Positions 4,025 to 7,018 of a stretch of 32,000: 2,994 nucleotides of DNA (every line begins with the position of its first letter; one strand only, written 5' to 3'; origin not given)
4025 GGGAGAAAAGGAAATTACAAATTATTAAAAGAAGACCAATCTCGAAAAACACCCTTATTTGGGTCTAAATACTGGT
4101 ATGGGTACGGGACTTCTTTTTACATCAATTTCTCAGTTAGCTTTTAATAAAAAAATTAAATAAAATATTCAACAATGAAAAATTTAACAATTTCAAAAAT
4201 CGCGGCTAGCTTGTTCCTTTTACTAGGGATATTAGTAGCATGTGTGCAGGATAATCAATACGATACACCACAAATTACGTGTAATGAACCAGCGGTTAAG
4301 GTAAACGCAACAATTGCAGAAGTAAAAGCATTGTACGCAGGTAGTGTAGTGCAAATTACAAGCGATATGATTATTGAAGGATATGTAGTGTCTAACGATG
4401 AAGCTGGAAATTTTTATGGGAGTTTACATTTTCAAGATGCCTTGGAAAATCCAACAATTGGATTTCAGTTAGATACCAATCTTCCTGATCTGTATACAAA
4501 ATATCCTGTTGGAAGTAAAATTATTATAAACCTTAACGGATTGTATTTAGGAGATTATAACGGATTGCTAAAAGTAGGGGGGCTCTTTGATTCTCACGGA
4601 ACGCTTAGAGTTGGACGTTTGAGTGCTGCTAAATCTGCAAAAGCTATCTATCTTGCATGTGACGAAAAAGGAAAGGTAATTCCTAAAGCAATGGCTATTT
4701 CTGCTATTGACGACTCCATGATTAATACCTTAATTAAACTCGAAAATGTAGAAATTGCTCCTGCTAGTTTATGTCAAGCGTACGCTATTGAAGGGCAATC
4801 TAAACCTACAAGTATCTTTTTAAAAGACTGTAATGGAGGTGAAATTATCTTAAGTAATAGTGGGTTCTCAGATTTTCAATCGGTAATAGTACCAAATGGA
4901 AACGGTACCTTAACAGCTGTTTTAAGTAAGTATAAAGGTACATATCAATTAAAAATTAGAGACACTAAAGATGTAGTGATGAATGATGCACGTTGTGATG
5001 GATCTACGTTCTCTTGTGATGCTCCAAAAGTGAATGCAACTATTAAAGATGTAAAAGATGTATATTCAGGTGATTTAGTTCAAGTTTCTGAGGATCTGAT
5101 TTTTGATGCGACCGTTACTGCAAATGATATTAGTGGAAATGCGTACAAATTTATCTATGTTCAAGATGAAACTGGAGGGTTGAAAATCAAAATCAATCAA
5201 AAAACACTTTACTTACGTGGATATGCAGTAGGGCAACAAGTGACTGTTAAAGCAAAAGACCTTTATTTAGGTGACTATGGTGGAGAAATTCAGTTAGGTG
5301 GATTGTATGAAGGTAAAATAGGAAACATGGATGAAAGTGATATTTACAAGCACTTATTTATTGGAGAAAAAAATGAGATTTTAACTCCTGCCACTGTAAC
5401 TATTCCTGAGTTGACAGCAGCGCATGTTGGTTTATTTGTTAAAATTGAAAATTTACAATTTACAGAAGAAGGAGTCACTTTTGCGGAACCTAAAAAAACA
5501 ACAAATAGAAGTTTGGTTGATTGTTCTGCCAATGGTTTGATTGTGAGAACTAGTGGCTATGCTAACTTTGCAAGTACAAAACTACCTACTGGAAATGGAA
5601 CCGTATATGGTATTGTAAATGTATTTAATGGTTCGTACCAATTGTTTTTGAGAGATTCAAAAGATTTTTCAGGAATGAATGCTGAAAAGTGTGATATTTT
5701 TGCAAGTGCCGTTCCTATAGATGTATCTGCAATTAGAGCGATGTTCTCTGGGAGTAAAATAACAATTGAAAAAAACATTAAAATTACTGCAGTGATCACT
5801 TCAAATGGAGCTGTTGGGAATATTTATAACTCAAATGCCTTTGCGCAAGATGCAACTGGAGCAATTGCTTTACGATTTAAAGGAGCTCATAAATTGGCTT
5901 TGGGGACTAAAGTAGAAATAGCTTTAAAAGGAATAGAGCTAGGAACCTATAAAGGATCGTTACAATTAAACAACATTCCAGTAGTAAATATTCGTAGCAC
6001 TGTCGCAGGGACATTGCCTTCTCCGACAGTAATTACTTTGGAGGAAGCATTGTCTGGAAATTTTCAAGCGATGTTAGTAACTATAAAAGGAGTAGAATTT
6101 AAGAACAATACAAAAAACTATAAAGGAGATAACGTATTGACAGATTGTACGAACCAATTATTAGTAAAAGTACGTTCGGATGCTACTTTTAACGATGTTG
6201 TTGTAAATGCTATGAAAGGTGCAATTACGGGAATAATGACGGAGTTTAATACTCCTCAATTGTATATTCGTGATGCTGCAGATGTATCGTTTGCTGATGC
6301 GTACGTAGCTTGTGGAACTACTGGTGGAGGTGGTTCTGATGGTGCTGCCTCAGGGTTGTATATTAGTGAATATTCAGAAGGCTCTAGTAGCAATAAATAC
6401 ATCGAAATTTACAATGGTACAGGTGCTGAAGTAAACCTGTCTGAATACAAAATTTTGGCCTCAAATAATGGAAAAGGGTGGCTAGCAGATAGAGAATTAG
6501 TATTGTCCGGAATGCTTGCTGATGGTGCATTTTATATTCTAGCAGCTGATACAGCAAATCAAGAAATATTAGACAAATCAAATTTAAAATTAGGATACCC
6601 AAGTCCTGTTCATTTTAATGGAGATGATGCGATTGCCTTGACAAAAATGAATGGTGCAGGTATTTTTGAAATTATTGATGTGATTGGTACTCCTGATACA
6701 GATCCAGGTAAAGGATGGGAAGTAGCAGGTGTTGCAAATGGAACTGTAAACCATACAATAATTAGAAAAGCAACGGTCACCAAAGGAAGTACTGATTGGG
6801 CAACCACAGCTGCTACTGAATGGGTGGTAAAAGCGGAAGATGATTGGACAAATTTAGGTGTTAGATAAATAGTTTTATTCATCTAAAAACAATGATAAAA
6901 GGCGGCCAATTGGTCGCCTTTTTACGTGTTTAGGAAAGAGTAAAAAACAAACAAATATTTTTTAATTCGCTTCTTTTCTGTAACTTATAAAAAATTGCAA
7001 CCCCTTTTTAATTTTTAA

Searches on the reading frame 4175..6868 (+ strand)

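Call 79: search_protein_families(library=pfam, proteins=[window:4175-6868:+], max_evalue=0.00001)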
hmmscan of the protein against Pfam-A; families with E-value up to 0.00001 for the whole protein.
window:4175-6868:+ (897 aa): 2 families
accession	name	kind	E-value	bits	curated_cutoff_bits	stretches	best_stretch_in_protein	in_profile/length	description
PF18942.5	DUF5689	-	5.9e-167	553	28.6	3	44-267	3-217/217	Family of unknown function (DUF5689)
PF00932.25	LTD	-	5.8e-12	46.4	34.3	1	724-829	4-101/109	Lamin Tail Domain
